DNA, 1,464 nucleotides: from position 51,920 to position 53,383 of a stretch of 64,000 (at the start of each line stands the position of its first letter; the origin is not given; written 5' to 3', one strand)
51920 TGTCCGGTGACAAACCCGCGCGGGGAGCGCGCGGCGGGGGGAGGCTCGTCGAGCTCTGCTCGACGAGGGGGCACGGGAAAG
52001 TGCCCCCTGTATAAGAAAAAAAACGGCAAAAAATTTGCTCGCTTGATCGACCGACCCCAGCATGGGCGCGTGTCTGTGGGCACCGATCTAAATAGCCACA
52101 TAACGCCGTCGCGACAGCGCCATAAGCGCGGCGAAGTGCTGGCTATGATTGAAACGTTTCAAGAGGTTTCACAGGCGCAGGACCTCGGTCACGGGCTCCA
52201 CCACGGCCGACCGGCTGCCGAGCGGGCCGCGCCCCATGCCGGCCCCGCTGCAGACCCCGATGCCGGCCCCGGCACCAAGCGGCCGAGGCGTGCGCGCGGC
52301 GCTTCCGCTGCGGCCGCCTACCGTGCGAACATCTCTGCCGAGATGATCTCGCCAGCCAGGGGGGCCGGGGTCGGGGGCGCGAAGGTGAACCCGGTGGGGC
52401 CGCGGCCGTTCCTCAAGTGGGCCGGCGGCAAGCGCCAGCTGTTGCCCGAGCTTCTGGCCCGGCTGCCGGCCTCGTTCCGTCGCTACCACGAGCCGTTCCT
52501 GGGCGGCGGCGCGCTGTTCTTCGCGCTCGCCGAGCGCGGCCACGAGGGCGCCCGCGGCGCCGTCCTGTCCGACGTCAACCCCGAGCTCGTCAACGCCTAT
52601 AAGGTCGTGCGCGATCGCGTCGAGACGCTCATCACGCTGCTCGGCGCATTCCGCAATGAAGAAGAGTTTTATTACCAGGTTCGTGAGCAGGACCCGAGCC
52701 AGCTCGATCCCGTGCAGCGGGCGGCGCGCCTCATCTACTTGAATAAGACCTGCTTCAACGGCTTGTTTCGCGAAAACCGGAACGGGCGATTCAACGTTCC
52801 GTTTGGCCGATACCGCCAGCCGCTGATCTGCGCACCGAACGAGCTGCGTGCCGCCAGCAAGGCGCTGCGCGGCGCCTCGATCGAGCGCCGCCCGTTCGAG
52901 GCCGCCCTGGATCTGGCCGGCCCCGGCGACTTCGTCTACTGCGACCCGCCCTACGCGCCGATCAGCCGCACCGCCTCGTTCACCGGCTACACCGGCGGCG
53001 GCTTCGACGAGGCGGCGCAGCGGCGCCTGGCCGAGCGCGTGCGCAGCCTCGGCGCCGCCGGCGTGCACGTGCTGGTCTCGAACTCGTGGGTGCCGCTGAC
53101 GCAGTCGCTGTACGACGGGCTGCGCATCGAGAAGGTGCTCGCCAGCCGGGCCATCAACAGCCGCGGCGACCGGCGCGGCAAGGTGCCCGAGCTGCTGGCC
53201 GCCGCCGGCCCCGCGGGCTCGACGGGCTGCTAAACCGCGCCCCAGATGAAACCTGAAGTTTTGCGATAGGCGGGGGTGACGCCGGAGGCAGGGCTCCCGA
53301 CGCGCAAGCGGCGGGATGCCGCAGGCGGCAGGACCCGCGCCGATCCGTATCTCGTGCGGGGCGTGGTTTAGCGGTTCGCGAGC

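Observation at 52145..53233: Orphan Dam-family N6-adenine methyltransferase with an AT-rich, GATC-containing promoter in a 70% GC genome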

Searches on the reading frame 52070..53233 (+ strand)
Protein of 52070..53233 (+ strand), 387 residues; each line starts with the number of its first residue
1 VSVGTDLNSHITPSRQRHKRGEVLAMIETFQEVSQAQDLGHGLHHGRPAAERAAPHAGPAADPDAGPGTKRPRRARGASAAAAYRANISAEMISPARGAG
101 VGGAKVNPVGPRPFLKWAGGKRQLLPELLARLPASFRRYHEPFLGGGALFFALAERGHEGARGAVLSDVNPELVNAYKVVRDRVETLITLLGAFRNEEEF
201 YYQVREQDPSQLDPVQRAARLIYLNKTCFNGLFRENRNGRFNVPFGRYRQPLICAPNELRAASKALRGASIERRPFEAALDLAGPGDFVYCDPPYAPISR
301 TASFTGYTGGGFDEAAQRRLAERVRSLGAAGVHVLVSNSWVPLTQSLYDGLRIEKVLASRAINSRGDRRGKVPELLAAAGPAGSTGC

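Call 5: search_protein_families(library=pfam, proteins=[window:52145-53233:+], max_evalue=0.01)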
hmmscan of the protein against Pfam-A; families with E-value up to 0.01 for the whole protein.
window:52145-53233:+ (362 aa): 1 family
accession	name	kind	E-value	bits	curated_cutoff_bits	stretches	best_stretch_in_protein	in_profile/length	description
PF02086.21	MethyltransfD12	-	5.4e-58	197.1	22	1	92-335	1-251/253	D12 class N6 adenine-specific DNA methyltransferase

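Call 8: find_homologous_proteins(query=window:52145-53233:+)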
Query window:52145-53233:+ (362 aa): 7979 proteins with E <= 0.001 among 8000 candidates; the best 120 are listed.
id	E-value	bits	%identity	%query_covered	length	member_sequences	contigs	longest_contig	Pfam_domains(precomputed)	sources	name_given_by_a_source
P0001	1.3e-197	674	86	99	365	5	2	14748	PF02086.22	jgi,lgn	jgi:DNA adenine methylase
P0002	2.3e-162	558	83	85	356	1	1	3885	PF02086.22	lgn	-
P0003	8.9e-153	527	78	86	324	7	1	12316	PF02086.22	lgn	-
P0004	2.9e-126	440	69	80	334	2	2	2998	PF02086.22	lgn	-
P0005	6.0e-126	439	72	75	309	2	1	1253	PF02086.22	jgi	jgi:DNA adenine methylase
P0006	9.0e-126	438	71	76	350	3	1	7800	PF02086.22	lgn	-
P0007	1.2e-125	438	73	75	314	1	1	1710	PF02086.22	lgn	-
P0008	2.4e-125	437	72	74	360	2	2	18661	PF02086.22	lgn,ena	-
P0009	1.1e-124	434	72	75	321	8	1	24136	PF02086.22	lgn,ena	-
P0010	3.2e-124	433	71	75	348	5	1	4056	PF02086.22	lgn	-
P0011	1.3e-123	431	71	75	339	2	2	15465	PF02086.22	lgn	-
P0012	2.4e-123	430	70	75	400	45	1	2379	PF02086.22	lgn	-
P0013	4.3e-123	429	72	76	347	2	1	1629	PF02086.22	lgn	-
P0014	5.2e-123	429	72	75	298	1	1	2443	PF02086.22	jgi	jgi:DNA adenine methylase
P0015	2.3e-122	427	69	78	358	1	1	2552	PF02086.22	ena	-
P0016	1.9e-121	424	70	76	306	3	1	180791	PF02086.22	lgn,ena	-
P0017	3.6e-121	423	58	96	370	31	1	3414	PF02086.22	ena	-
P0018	4.3e-121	423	72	75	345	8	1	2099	PF02086.22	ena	-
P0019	9.5e-121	422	65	75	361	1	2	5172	PF02086.22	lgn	-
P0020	1.5e-120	421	67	75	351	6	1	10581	PF02086.22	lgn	-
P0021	2.9e-120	420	70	75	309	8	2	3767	PF02086.22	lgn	-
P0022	3.4e-120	420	69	76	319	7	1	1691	PF02086.22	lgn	-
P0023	3.4e-120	420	68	75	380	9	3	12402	PF02086.22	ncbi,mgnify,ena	mgnify:CR=1 FL=1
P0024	3.8e-120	420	66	75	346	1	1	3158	PF02086.22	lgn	-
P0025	1.2e-119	418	57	96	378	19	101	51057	PF02086.22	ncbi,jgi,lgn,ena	jgi:DNA adenine methylase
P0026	1.5e-119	418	70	75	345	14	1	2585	PF02086.22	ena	-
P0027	2.3e-119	417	66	82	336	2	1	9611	PF02086.22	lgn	-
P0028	3.6e-119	416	71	76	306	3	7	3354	PF02086.22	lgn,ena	-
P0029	3.8e-119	416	68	78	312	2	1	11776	PF02086.22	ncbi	-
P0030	4.1e-119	416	69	77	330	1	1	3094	PF02086.22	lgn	-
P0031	5.5e-119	416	64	75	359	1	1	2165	PF02086.22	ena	-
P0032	9.8e-119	415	70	75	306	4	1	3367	PF02086.22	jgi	jgi:DNA adenine methylase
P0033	1.4e-118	414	67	75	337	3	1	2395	PF02086.22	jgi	jgi:DNA adenine methylase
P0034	2.3e-118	414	68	76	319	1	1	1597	PF02086.22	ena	-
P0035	3.8e-118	413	69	75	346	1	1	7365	PF02086.22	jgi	jgi:DNA adenine methylase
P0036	6.8e-118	412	68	75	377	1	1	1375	PF02086.22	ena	-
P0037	7.9e-118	412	67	76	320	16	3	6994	PF02086.22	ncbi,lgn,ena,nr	ncbi:MAG TPA: DNA adenine methylase [Pseudomonadota bacterium]|nr:DNA adenine methylase [Pseudomonad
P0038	1.9e-117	411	58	93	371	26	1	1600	PF02086.22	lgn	-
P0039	3.4e-117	410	69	75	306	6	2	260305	PF02086.22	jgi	jgi:DNA adenine methylase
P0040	1.7e-114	401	74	71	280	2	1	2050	PF02086.22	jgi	jgi:DNA adenine methylase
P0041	1.2e-111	392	66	75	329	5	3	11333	PF02086.22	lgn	-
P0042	1.6e-111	391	66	75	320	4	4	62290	PF02086.22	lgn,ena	-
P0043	5.0e-108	380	67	74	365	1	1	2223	PF02086.22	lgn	-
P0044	7.4e-108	379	67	75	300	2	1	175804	PF02086.22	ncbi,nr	ncbi:MAG: DNA adenine methylase [Myxococcota bacterium]|nr:DNA adenine methylase [Myxococcota bacter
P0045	2.0e-107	378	65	76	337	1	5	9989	PF02086.22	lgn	-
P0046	2.4e-107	378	64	74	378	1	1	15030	PF02086.22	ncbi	-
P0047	6.3e-107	376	64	75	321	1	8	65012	PF02086.22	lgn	-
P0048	7.0e-107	376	66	74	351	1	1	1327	PF02086.22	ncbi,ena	-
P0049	7.1e-107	376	64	74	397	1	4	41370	PF02086.22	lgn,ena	-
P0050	4.3e-105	370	65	74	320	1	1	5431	PF02086.22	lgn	-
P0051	7.1e-105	369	64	75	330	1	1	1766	PF02086.22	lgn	-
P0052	2.3e-103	364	65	75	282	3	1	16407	PF02086.22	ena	-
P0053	4.6e-101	357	62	75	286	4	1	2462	PF02086.22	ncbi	-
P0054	1.1e-100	356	59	77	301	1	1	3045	PF02086.22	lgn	-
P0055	2.4e-100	354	63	75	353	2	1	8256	PF02086.22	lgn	-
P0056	1.1e-99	352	62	74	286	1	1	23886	PF02086.22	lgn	-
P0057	3.0e-99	351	60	80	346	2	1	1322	PF02086.22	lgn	-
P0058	3.8e-99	351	59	77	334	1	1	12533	PF02086.22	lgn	-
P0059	4.7e-99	350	61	78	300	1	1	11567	PF02086.22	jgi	-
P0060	7.6e-98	346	61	75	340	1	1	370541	PF02086.22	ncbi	-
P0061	1.7e-97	345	62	74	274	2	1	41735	PF02086.22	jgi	-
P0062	1.1e-96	342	61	75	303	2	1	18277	PF02086.22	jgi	jgi:DNA adenine methylase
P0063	4.5e-96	340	59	76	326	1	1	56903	PF02086.22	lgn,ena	-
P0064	5.7e-95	337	60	74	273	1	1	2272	PF02086.22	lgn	-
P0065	1.5e-94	335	58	78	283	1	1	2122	PF02086.22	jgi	jgi:DNA adenine methylase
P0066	6.3e-94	333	59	75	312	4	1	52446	PF02086.22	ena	-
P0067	1.0e-93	333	61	73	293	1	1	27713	PF02086.22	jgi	jgi:DNA adenine methylase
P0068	1.1e-93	333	56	78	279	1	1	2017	PF02086.22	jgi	jgi:DNA adenine methylase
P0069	1.5e-93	332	58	75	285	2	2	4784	PF02086.22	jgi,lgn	jgi:DNA adenine methylase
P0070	4.3e-93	331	60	74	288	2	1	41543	PF02086.22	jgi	jgi:DNA adenine methylase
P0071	7.1e-93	330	57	76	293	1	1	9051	PF02086.22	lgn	-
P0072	1.1e-92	329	58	74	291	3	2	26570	PF02086.22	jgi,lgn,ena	jgi:DNA adenine methylase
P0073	3.2e-92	328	56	74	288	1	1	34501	PF02086.22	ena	-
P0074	1.3e-91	326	58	75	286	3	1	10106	PF02086.22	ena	-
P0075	1.6e-91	325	58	74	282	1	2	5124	PF02086.22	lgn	-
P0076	2.2e-91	325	57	74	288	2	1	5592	PF02086.22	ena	-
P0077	2.6e-91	325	60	73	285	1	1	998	PF02086.22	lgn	-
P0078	3.2e-91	324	58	75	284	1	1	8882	PF02086.22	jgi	-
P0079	3.5e-91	324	60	75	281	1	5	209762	PF02086.22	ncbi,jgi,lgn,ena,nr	ncbi:MAG TPA: DNA adenine methylase [Candidatus Hydrogenedentes bacterium]|nr:DNA adenine methylase 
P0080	6.3e-91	323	58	75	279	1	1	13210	PF02086.22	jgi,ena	-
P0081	9.7e-91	323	57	75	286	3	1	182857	PF02086.22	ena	-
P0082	1.6e-90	322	56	74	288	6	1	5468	PF02086.22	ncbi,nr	ncbi:MAG TPA: DNA adenine methylase [Anaerolineae bacterium]|nr:DNA adenine methylase [Anaerolineae 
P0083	1.6e-90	322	58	73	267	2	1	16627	PF02086.22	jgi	jgi:DNA adenine methylase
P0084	1.7e-90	322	58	74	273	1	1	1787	PF02086.22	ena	-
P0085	1.8e-90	322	59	74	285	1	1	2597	PF02086.22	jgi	jgi:DNA adenine methylase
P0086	1.9e-90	322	57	74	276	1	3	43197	PF02086.22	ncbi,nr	ncbi:MAG: DNA adenine methylase [Candidatus Promineofilum sp.]|nr:DNA adenine methylase [Promineifil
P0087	2.2e-90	322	56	75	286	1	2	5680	PF02086.22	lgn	-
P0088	3.2e-90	321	54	74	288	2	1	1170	PF02086.22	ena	-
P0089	4.4e-90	321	57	73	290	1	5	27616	PF02086.22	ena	-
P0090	7.2e-90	320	58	73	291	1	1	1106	PF02086.22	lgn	-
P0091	8.5e-90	320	52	80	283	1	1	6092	PF02086.22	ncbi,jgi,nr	ncbi:MAG: DNA adenine methylase [Firmicutes bacterium]|jgi:DNA adenine methylase|nr:DNA adenine meth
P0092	9.9e-90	320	59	75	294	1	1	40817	PF02086.22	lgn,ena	-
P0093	1.6e-89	319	59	74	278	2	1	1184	PF02086.22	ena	-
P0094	1.9e-89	319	58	75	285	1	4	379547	PF02086.22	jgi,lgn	jgi:DNA adenine methylase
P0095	2.1e-89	318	57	74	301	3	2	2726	PF02086.22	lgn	-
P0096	3.8e-89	318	57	75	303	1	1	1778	PF02086.22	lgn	-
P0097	5.0e-89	317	56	75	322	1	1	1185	PF02086.22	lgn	-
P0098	5.3e-89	317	57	76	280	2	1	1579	PF02086.22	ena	-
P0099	5.6e-89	317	56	73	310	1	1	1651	PF02086.22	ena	-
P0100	1.3e-88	316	56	73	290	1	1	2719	PF02086.22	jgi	jgi:DNA adenine methylase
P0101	1.5e-88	316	57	78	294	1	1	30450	PF02086.22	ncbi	-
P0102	1.9e-88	315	56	75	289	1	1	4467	PF02086.22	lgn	-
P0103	1.9e-88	315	56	77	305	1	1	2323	PF02086.22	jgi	-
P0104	2.2e-88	315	57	75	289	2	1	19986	PF02086.22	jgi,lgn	jgi:DNA adenine methylase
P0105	2.3e-88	315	57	73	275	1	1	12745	PF02086.22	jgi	-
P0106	2.4e-88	315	57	73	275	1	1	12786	PF02086.22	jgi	-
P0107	2.5e-88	315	57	73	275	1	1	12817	PF02086.22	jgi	-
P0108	2.8e-88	315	56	73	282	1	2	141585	PF02086.22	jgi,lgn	-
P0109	3.2e-88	315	55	74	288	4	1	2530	PF02086.22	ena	-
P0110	3.3e-88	315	57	74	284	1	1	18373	PF02086.22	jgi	jgi:DNA adenine methylase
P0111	4.4e-88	314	55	73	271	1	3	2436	PF02086.22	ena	-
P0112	5.2e-88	314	57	73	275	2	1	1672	PF02086.22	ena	-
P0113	6.1e-88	314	57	74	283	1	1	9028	PF02086.22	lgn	-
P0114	6.8e-88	314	57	74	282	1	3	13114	PF02086.22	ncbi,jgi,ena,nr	ncbi:MAG TPA: DNA adenine methylase [Candidatus Hydrogenedentes bacterium]|nr:DNA adenine methylase 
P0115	6.8e-88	314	55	75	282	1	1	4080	PF02086.22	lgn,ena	-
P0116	7.6e-88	313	55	74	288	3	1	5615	PF02086.22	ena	-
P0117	8.0e-88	313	57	74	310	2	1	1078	PF02086.22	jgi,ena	-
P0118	8.3e-88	313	56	77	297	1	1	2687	PF02086.22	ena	-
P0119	8.6e-88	313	54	78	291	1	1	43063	PF02086.22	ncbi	ncbi:MAG: DNA adenine methylase [Acidobacteriota bacterium]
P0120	9.1e-88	313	58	73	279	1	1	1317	PF02086.22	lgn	-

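Call 11: find_encoding_contigs(protein=P0001, flank=8000, max_places=3)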
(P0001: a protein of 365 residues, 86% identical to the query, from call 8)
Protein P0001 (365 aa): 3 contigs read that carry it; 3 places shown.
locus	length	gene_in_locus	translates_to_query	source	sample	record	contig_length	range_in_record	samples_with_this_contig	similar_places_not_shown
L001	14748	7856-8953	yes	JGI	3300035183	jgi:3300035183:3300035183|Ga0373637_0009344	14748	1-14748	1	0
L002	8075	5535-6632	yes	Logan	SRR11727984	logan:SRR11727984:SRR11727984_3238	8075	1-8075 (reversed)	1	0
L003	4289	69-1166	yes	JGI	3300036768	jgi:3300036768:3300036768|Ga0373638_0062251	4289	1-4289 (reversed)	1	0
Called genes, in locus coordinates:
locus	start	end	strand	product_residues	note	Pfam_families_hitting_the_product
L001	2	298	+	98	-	?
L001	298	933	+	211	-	PF00515:TPR_1 (faint), PF07719:TPR_2 (faint), PF13181:TPR_8 (faint)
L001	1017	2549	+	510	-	-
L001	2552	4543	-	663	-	PF16670:PI-PLC-C1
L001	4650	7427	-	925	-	PF13191:AAA_16, PF13401:AAA_22 (weak), PF13428:TPR_14 (faint), PF00515:TPR_1 (faint), PF07719:TPR_2 (faint), PF13424:TPR_12, PF17874:TPR_MalT (weak), PF13424:TPR_12 (weak), +2 more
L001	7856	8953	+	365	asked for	PF02086:MethyltransfD12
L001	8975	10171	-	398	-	PF25046:DUF7790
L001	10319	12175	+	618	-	PF01336:tRNA_anti-codon, PF00152:tRNA-synt_2, PF02938:GAD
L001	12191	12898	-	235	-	PF00440:TetR_N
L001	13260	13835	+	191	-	-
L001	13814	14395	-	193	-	PF03692:CxxCxxCC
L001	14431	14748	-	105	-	?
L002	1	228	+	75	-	?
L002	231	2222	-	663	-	PF16670:PI-PLC-C1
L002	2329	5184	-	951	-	PF13191:AAA_16, PF13401:AAA_22 (weak), PF00515:TPR_1 (faint), PF07719:TPR_2 (faint), PF13181:TPR_8 (faint), PF13424:TPR_12, PF17874:TPR_MalT (weak), PF13424:TPR_12 (weak), +1 more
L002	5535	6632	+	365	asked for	PF02086:MethyltransfD12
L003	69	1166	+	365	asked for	PF02086:MethyltransfD12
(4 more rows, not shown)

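Call 12: find_encoding_contigs(protein=P0003, flank=8000, max_places=3)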
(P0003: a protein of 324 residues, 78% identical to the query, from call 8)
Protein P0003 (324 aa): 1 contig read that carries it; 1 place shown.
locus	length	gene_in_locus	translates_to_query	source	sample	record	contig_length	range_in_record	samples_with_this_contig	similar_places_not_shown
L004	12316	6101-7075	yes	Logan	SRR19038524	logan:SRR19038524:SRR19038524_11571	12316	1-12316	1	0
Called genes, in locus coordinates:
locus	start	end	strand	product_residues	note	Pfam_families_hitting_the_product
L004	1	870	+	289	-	?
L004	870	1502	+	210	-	PF13176:TPR_7 (faint), PF13424:TPR_12 (faint), PF07719:TPR_2 (faint), PF13174:TPR_6 (faint), PF13432:TPR_16 (faint), PF00515:TPR_1 (faint), PF13181:TPR_8 (faint)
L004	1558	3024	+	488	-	-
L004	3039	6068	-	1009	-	PF13191:AAA_16, PF13401:AAA_22, PF07719:TPR_2 (faint), PF00515:TPR_1 (faint), PF13174:TPR_6 (faint), PF13424:TPR_12, PF17874:TPR_MalT (weak), PF13424:TPR_12 (weak), +1 more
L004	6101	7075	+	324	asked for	PF02086:MethyltransfD12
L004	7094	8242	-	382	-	PF25046:DUF7790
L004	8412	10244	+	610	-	PF01336:tRNA_anti-codon, PF00152:tRNA-synt_2, PF02938:GAD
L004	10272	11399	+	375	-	PF00988:CPSase_sm_chain, PF00117:GATase, PF07722:Peptidase_C26 (faint)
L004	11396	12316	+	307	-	?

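Call 13: find_encoding_contigs(protein=P0025, flank=8000, max_places=4)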
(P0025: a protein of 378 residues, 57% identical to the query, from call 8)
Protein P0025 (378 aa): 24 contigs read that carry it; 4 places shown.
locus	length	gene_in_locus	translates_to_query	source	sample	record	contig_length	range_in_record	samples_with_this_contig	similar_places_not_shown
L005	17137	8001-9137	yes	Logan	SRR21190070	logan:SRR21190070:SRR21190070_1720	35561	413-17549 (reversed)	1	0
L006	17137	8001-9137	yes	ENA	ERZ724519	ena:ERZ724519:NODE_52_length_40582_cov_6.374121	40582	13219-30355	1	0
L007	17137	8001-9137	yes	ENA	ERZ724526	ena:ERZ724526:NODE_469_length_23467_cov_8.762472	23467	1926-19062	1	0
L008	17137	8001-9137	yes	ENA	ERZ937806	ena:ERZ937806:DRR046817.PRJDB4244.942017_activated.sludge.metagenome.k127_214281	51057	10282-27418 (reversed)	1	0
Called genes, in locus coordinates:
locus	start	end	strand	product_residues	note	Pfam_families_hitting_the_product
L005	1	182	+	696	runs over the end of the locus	PF00009:GTP_EFTU, PF03144:GTP_EFTU_D2, PF22042:EF-G_D2, PF14492:EFG_III, PF16658:RF3_C (weak), PF03764:EFG_IV, PF00679:EFG_C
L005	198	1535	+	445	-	-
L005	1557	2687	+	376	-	PF13795:HupE_UreJ_2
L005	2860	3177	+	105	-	PF00037:Fer4 (weak), PF12797:Fer4_2 (faint), PF12838:Fer4_7 (weak)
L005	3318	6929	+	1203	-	PF01855:POR_N, PF17147:PFOR_II, PF01558:POR, PF10371:EKR, PF12838:Fer4_7, PF13183:Fer4_8, PF13484:Fer4_16, PF02775:TPP_enzyme_C, +6 more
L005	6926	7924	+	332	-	PF01180:DHO_dh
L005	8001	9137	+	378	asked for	PF02086:MethyltransfD12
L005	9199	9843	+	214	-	-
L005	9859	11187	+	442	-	PF00206:Lyase_1, PF10397:ADSL_C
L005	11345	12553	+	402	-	PF06689:zf-C4_ClpX, PF00493:MCM, PF01078:Mg_chelatase (faint), PF05496:RuvB_N (weak), PF00004:AAA, PF07724:AAA_2, PF07728:AAA_5 (weak), PF10431:ClpB_D2-small, +2 more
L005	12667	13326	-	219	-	PF02527:GidB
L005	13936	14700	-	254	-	PF00392:GntR, PF07840:FadR_C, PF07729:FCD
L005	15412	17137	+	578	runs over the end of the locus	PF00691:OmpA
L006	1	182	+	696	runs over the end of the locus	PF00009:GTP_EFTU, PF03144:GTP_EFTU_D2, PF22042:EF-G_D2, PF14492:EFG_III, PF16658:RF3_C (weak), PF03764:EFG_IV, PF00679:EFG_C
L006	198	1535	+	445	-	-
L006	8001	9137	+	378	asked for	PF02086:MethyltransfD12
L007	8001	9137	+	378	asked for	PF02086:MethyltransfD12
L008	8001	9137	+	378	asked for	PF02086:MethyltransfD12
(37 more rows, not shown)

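Call 16: find_related_loci(query=A1, collection=genome_contigs, flank=6000)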
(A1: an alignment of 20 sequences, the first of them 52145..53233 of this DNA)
Query A1 (362 aa) in genome_contigs; peptide patterns used: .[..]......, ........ (x = any residue, [..] = any of these).
600 stretches matched a pattern (row limit reached: there are more); 588 encode a relative of the query (tblastn E <= 1e-3); the best 80 are kept; 80 distinct loci.
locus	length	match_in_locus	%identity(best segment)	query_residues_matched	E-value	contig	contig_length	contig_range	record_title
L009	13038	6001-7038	57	8-356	2e-124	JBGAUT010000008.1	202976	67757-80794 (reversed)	MAG: Polyangia bacterium isolate MAG_MBR_AS.52 MBRAS-52_NODE_8_length_202976_cov_7.415790, whole genome shotgun sequence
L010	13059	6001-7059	56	8-359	4e-123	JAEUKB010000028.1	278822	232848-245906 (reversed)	MAG: Myxococcales bacterium isolate new MAG-84 k141_4464945, whole genome shotgun sequence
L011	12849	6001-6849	65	75-356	2e-110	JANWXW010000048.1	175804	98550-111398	MAG: Myxococcota bacterium isolate SKYG55 k141_674108, whole genome shotgun sequence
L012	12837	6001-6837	57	76-356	7e-97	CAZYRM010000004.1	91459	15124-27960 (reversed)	MAG TPA_asm: uncultured Planctomycetia bacterium isolate binchicken_co248_153 genome assembly, contig: NODE_152_length_9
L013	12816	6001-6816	57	87-358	1e-88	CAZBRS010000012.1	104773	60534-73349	MAG TPA_asm: uncultured Myxococcales bacterium isolate SRP272421_co2_345 genome assembly, contig: NODE_178_length_104773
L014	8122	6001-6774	57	88-351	1e-88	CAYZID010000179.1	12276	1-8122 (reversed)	MAG TPA_asm: uncultured Myxococcales bacterium isolate binchicken_co64_124 genome assembly, contig: NODE_3829_length_122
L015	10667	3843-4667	56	86-359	2e-87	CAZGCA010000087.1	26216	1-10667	MAG TPA_asm: uncultured bacterium isolate SRP068000_co1_623 genome assembly, contig: NODE_2207_length_26216_cov_10.43366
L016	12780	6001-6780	56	86-345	1e-86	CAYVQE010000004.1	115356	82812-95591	MAG TPA_asm: uncultured Myxococcales bacterium isolate SRP141376_co4_87 genome assembly, contig: NODE_222_length_115356_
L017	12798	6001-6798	50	86-351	2e-86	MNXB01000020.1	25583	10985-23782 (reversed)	MAG: Elusimicrobia bacterium CG1_02_37_114 cg_0.2_sub10_scaffold_321_c, whole genome shotgun sequence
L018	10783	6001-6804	52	87-353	2e-85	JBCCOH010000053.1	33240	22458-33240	MAG: Cyanobacteria bacterium P01_D01_bin.1 k141_1249849_length_33240_cov_28.4106, whole genome shotgun sequence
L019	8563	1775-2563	52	87-355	5e-85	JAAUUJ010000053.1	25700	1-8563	MAG: Synechococcaceae cyanobacterium SM2_3_1 NODE_453_length_25700_cov_3.612286, whole genome shotgun sequence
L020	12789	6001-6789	54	83-351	1e-83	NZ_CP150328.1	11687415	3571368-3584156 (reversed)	Sorangium sp. So ce315 chromosome, complete genome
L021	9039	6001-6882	48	46-353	4e-83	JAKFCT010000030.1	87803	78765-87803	MAG: Candidatus Sericytochromatia bacterium isolate LC028 contig-124_200, whole genome shotgun sequence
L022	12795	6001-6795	57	86-351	6e-83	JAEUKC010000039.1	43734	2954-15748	MAG: Myxococcales bacterium isolate new MAG-85 k141_160072, whole genome shotgun sequence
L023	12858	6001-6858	52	83-359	1e-82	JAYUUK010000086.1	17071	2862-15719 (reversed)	MAG: Roseiflexaceae bacterium isolate GL122_UP_concoct_49 GL122_UP_concoct_49_85, whole genome shotgun sequence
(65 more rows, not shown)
